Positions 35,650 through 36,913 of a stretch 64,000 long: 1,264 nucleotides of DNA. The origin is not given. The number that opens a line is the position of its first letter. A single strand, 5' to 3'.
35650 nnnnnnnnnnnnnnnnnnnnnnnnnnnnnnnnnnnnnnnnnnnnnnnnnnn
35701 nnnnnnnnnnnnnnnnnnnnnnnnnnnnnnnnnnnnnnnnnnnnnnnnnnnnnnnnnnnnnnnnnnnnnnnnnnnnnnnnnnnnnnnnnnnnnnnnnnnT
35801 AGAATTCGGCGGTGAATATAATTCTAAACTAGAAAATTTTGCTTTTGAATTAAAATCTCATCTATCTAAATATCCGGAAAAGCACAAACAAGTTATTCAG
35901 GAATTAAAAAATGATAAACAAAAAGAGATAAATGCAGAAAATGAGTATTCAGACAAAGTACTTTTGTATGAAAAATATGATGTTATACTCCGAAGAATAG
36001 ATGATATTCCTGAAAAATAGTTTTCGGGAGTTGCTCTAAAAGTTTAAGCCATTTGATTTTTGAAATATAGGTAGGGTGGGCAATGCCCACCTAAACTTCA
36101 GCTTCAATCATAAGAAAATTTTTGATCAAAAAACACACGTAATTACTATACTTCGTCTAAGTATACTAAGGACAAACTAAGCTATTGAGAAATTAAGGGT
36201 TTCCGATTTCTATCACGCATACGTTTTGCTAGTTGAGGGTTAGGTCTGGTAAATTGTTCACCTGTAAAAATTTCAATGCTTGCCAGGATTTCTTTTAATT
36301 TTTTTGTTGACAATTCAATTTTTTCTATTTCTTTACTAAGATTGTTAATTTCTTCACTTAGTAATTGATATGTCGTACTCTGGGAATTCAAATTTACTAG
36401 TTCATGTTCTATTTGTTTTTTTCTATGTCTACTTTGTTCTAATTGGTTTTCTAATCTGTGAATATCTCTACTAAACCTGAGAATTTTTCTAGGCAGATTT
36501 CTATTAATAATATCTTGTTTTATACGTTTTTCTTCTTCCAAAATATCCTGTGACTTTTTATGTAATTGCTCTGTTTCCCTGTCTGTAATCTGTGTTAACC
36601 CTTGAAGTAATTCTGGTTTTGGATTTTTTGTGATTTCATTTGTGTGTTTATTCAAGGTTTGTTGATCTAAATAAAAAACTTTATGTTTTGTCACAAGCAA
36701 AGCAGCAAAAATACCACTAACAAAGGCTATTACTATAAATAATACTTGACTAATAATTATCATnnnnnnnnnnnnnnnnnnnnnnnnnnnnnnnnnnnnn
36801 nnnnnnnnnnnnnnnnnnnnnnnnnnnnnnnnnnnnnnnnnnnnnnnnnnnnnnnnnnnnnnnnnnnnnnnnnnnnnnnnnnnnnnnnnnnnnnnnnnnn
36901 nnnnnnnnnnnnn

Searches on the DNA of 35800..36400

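Call 107: search_rna_families(source=window, start=35800, end=36400, threshold=evalue, max_evalue=1)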
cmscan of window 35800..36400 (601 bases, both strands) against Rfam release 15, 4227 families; matches with E-value up to 1: 0.
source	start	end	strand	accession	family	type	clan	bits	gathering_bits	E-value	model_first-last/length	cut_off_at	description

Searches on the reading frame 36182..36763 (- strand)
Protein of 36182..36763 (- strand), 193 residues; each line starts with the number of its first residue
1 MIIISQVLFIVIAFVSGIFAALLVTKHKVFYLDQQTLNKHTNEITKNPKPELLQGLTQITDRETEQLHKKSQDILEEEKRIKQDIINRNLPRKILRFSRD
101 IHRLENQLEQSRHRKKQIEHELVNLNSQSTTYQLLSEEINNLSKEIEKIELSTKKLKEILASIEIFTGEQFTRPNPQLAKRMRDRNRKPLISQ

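Call 106: search_protein_families(library=ncbifam, proteins=[window:36182-36763:-], max_evalue=0.001)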
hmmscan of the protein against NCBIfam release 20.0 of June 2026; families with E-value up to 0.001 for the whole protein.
window:36182-36763:- (193 aa): 3 families
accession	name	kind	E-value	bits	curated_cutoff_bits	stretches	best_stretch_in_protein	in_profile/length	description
NF053563.1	Rkd4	equivalog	9.5e-05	20.7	860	1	68-165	545-639/747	arcadin-4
NF041034.1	Rad50_Sulf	equivalog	0.00046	18.2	1000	1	37-189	542-697/872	DNA double-strand break repair ATPase Rad50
NF003034.1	PRK03918.1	equivalog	0.00049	18.2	700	1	43-163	619-737/878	DNA double-strand break repair ATPase Rad50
